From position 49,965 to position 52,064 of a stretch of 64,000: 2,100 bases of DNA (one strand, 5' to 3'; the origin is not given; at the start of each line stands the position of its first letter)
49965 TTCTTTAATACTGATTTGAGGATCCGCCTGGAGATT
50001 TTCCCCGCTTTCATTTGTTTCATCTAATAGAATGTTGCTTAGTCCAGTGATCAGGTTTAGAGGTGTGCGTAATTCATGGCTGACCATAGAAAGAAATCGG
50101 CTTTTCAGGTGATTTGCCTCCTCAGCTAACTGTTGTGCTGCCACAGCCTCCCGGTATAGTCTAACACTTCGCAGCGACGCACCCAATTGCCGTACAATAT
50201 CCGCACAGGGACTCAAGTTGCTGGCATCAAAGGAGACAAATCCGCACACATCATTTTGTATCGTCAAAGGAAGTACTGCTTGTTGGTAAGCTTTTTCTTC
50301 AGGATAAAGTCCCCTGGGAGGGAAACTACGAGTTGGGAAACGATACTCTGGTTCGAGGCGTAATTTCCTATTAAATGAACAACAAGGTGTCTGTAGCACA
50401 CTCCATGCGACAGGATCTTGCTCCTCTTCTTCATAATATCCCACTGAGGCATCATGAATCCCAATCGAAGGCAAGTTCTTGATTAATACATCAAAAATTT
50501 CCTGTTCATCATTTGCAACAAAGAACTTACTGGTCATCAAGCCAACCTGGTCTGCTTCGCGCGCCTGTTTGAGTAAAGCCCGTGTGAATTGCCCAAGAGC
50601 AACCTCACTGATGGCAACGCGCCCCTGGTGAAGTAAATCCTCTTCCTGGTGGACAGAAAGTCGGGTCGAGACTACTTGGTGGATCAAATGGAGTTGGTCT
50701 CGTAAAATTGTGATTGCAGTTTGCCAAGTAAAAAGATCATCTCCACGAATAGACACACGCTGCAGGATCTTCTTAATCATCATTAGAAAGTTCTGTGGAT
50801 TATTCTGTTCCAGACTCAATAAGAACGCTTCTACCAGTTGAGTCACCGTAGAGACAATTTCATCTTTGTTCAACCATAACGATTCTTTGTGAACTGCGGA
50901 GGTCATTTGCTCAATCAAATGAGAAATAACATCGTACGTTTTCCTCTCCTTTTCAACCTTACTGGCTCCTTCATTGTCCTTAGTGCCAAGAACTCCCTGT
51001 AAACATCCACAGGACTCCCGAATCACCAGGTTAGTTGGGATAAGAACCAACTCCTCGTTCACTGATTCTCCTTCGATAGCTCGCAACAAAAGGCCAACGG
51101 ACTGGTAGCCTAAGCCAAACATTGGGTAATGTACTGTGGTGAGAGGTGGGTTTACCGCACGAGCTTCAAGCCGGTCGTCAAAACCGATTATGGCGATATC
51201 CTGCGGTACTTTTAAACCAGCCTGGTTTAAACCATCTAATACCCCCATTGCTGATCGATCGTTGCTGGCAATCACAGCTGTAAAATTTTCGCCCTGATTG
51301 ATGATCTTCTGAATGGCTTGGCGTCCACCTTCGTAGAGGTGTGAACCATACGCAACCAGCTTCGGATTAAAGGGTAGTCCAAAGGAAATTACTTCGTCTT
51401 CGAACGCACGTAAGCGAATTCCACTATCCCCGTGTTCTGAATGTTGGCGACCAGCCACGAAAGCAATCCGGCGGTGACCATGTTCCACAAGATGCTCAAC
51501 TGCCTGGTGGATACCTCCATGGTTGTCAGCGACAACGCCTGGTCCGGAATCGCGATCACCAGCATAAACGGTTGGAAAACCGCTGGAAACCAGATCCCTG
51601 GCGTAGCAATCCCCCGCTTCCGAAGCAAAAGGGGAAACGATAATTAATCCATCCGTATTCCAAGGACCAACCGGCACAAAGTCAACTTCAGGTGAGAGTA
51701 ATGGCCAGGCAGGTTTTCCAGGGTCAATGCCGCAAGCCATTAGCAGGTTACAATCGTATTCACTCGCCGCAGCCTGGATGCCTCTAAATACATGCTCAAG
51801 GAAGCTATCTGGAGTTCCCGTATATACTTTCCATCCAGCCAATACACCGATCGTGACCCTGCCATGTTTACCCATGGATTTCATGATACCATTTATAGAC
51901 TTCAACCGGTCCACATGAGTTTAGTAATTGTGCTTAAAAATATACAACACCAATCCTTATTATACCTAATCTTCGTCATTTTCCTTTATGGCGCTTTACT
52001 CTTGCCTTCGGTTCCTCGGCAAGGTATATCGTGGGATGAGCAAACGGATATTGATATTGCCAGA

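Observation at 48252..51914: Cytoplasmic HTCS-like regulator: LacI-type sugar-binding domain fused to a histidine kinase, two receivers and an AraC output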

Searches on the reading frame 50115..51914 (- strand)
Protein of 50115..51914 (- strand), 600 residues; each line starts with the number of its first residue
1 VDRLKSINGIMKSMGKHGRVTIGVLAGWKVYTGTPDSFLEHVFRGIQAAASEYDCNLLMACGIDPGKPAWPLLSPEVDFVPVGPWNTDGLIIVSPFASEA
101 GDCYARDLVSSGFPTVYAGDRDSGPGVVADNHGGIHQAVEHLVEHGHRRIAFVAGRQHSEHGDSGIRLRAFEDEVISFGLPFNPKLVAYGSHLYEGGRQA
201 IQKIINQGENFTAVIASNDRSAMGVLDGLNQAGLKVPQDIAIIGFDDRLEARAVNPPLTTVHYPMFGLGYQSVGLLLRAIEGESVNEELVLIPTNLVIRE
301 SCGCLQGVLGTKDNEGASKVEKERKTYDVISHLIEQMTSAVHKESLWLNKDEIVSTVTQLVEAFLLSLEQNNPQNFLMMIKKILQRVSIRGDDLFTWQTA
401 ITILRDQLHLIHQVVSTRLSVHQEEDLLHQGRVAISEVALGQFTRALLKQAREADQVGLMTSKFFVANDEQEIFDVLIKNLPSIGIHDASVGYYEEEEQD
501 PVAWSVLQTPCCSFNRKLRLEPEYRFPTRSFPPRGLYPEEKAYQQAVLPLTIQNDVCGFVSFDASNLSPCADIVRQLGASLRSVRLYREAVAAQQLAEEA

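Call 18: find_related_loci(query=window:50115-51914:-, collection=genome_contigs, flank=10000)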
Query window:50115-51914:- (600 aa) in genome_contigs; peptide patterns used: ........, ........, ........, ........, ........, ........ (x = any residue, [..] = any of these).
70 stretches matched a pattern, but none encodes a relative of the query by tblastn (E <= 1e-3).

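Call 21: find_related_loci(query=A3, collection=genome_contigs, flank=10000)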
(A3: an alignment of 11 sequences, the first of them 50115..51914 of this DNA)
Query A3 (600 aa) in genome_contigs; peptide patterns used: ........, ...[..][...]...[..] (x = any residue, [..] = any of these).
600 stretches matched a pattern (row limit reached: there are more); 508 encode a relative of the query (tblastn E <= 1e-3); the best 80 are kept; 80 distinct loci.
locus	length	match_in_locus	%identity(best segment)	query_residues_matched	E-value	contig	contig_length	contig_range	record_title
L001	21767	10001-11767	69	9-600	0e+0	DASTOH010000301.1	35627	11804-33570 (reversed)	MAG TPA_asm: Anaerolineales bacterium isolate SMAG_U2165 k141_1448601, whole genome shotgun sequence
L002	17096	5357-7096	70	21-600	0e+0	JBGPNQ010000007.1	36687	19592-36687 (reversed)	MAG: Anaerolineae bacterium isolate OBJ_0618_7090110_210 k141_5776112_length_36687_cov_10.0000, whole genome shotgun seq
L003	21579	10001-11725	53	8-599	0e+0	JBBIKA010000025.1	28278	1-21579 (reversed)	MAG: Chloroflexota bacterium isolate CYS170214_bin_175 NODE_1931_length_28278_cov_20.880594, whole genome shotgun sequen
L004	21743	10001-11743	49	16-599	0e+0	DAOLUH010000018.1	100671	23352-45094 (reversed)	MAG TPA_asm: Anaerolineae bacterium isolate AMR_MDS_4610 NODE_211_length_100671_cov_21.988610, whole genome shotgun sequ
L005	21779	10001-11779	49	11-599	0e+0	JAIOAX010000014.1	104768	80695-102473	MAG: Chloroflexota bacterium isolate S1bins75 c_000000000014, whole genome shotgun sequence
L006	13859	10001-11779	48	16-599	2e-179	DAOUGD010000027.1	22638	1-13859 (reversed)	MAG TPA_asm: Anaerolineae bacterium isolate R24_97 k131_1189979, whole genome shotgun sequence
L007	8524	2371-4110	48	16-599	3e-179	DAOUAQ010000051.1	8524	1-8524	MAG TPA_asm: Anaerolineae bacterium isolate H66_674 k113_5427, whole genome shotgun sequence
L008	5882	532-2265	50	16-600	0e+0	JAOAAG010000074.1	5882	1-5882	MAG: Anaerolineae bacterium isolate SKW140 k141_1614768, whole genome shotgun sequence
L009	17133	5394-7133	48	16-599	2e-178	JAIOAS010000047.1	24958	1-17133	MAG: Chloroflexota bacterium isolate S1bins155 c_000000000047, whole genome shotgun sequence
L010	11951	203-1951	49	16-599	5e-177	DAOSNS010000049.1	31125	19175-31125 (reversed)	MAG TPA_asm: Anaerolineae bacterium isolate AMR_MDS_2365 NODE_1481_length_31125_cov_98.735822, whole genome shotgun sequ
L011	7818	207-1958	48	12-599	2e-177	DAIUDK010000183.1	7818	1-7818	MAG TPA_asm: Chloroflexota bacterium isolate CTOTU19884 NODE_6720_length_7818_cov_21.703723, whole genome shotgun sequen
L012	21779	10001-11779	47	16-599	8e-177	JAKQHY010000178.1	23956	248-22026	MAG: Chloroflexota bacterium isolate USDE_metabat.60 k141_1213966, whole genome shotgun sequence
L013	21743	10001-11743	47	16-599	2e-173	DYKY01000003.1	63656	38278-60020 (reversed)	MAG TPA_asm: Thermoflexus sp. isolate SulCav_AS07-7_59_19 SulCav_AS07_7_348_length_63656_cov_10_254414, whole genome sho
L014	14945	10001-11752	48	16-599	1e-172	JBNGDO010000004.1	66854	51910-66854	MAG: Anaerolineae bacterium isolate E05-031 bin70.fa-4, whole genome shotgun sequence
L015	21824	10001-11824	46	7-598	2e-170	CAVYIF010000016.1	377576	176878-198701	MAG: uncultured Chloroflexia bacterium isolate MFD05684.bin.2.144 genome assembly, contig: contig_58265, whole genome sh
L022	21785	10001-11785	42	8-600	7e-147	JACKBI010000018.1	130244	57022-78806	MAG: Anaerolineales bacterium isolate HK-STAS-CHLO-17 HK-STAS-CHLO-17_18, whole genome shotgun sequence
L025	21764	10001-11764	42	8-600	5e-145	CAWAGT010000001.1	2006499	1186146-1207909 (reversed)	MAG: uncultured Chloroflexia bacterium isolate MFD04944.bin.1.53 genome assembly, contig: contig_20172, whole genome sho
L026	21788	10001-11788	41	10-600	5e-143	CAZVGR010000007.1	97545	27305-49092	MAG TPA_asm: uncultured Anaerolinea sp. isolate SRP304446_co1_50 genome assembly, contig: NODE_112_length_97545_cov_20.1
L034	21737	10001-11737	40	11-600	3e-138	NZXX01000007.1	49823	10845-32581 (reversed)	MAG: Anaerolineaceae bacterium isolate NAT290 MHASMcontig_931322, whole genome shotgun sequence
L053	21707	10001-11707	38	11-600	6e-130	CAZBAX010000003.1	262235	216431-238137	MAG TPA_asm: uncultured Anaerolinea sp. isolate SRP287051_co2_135 genome assembly, contig: NODE_49_length_262235_cov_24.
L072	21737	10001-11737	40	19-600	1e-125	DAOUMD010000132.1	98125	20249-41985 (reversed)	MAG TPA_asm: Anaerolineae bacterium isolate W31_78 k127_856638, whole genome shotgun sequence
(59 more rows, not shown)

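Call 23: predict_structure(alignment_id=A2)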
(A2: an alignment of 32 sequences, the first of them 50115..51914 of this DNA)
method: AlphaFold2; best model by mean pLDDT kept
length: 600 residues; sequences in the alignment: 32
mean_pLDDT: 82.1   pTM: 0.82
mean pLDDT of the five models: 82.1, 81.5, 81.4, 81.1, 79.0
residues with pLDDT >= 90: 201; 70-90: 305; 50-70: 56; < 50: 38
segments of 3 or more residues with pLDDT < 50: 1-14, 28-35, 306-308, 310-320
pLDDT, mean of each block of 10 residues (from residue 1): 38 59 74 56 88 90 59 63 89 72 79 87 81 93 90 81 84 94 92 90 94 94 95 92 89 87 88 94 87 86 61 39 71 88 74 90 92 90 82 79 86 85 85 84 81 88 90 91 89 89 85 56 86 84 89 85 86 88 87 79
secondary structure, 60 per line:
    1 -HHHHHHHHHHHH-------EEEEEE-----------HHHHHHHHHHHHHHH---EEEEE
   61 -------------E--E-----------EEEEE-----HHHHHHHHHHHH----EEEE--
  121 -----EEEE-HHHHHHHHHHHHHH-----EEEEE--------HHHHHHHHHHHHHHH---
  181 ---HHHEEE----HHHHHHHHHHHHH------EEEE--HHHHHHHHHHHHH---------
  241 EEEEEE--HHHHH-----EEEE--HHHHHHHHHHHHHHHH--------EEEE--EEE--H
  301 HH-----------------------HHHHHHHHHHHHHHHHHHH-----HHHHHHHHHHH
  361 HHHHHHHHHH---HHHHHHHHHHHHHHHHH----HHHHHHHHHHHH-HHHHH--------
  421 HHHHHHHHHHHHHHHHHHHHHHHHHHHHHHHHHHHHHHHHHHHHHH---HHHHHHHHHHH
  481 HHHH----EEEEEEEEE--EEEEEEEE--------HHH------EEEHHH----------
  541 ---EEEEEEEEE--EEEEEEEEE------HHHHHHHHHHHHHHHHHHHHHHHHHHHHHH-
elements in order: H2-13 E21-26 H38-52 E56-60 E89-93 H99-110 E115-118 E126-129 H131-144 E150-154 H163-177 E187-189 H194-206 E213-216 H219-231 E241-246 H249-253 E259-262 H265-280 E289-292 E295-297 H326-344 H350-370 H374-390 H395-406 H408-412 H421-466 H470-484 E489-497 E500-507 E525-527 E544-552 E555-563 H570-599

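Call 24: search_solved_structures(query=window:50115-51914:-, max_evalue=0.001, show_alignments=1)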
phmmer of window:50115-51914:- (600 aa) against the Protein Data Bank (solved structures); distinct sequences matched with E-value up to 0.001: 74 (the best 60 are shown).
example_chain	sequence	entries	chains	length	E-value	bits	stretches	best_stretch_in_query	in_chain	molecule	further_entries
9nt3_D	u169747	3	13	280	1.6e-34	122.6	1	41-303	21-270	Ancestral LacI Transcription Factor | LacI Transcription Factor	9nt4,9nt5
5ysz_A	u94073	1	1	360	1.4e-29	106.2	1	101-301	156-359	Transcriptional regulator, LacI family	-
1zvv_A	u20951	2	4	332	2.7e-29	105.4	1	35-301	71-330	Glucose-resistance amylase regulator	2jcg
1sxg_A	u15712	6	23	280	3.9e-29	104.8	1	38-301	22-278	Glucose-resistance amylase regulator | Catabolite control protein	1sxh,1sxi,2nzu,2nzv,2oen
1rzr_G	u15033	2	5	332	4.8e-29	104.5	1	36-301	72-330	Glucose-resistance amylase regulator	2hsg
2fep_A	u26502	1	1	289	4.8e-28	101.2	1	40-301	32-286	Catabolite control protein A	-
3oqo_A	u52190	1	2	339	4.9e-28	101.2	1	38-302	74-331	Catabolite control protein A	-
3oqm_A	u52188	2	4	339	5.3e-28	101.1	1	38-301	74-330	Catabolite control protein A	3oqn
3bbl_A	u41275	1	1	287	8e-22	80.7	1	86-303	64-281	Regulatory protein of LacI family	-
9nt6_A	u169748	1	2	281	1.4e-21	79.8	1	86-301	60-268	LacI Transcription Factor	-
3k4h_A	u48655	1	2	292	2.4e-21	79.1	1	101-302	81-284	putative transcriptional regulator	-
3brq_A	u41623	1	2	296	4e-21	78.4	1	123-284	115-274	HTH-type transcriptional regulator ascG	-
3dbi_A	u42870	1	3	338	5.6e-21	77.9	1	123-284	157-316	SUGAR-BINDING TRANSCRIPTIONAL REGULATOR, LACI FAMILY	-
4rzs_A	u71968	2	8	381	5e-20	74.7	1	88-301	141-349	Lac repressor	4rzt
1jhz_A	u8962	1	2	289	8.4e-20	74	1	127-301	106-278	PURINE NUCLEOTIDE SYNTHESIS REPRESSOR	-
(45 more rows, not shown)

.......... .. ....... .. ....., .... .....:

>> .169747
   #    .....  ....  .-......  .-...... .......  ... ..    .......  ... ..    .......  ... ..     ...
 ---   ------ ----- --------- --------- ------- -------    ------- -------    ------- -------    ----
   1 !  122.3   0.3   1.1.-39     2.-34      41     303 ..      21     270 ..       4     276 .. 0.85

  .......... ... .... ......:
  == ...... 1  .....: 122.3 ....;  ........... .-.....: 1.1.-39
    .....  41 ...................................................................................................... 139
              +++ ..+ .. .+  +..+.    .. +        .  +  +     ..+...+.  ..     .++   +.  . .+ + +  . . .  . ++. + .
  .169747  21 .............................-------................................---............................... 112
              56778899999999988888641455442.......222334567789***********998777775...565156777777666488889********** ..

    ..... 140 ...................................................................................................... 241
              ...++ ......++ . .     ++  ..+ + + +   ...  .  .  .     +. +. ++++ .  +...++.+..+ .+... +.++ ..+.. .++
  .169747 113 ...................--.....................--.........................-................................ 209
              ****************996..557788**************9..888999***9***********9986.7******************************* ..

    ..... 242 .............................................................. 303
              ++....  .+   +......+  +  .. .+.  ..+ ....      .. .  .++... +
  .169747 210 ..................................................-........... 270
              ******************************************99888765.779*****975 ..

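Call 27: search_protein_representatives(protein=window:50115-51914:-)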
Query: 600 residues. Proteins with E-value up to 0.001 (for the whole library): 76622; up to 1e-10: 32076; up to 1e-30: 1383. The best 150 are listed.
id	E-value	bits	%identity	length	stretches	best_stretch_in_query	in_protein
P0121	1.0e-157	542.6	48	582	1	18-590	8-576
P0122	2.3e-155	534.9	49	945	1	16-600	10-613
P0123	7.2e-153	526.6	48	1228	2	16-335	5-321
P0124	4.9e-151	520.6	47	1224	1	15-600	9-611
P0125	3.4e-147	507.9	46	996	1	18-584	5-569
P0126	5.4e-145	500.6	48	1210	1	18-600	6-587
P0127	1.6e-142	492.5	44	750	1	16-591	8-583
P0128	9.8e-140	483.3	46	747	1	17-599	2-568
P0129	2.2e-139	482.1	46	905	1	17-599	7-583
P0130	6.9e-139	480.5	44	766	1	16-590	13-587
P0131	1.9e-138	479.0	43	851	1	14-591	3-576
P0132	8.5e-138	476.9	45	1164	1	55-600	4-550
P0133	2.2e-136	472.2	42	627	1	18-599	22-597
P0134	1.2e-135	469.8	43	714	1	16-600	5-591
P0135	4.3e-133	461.3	43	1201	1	14-588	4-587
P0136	1.9e-131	455.9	42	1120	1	17-590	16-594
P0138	1.9e-129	449.3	43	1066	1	19-600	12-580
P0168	1.3e-113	397.0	41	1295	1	33-580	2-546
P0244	1.4e-67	245.1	33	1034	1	36-565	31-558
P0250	5.2e-63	229.9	31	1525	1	19-590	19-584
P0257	3.5e-61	223.9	29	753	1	17-598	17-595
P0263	7.0e-60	219.6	31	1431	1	33-565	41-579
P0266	7.2e-59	216.3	30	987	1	18-583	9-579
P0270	2.9e-58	214.2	31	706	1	38-598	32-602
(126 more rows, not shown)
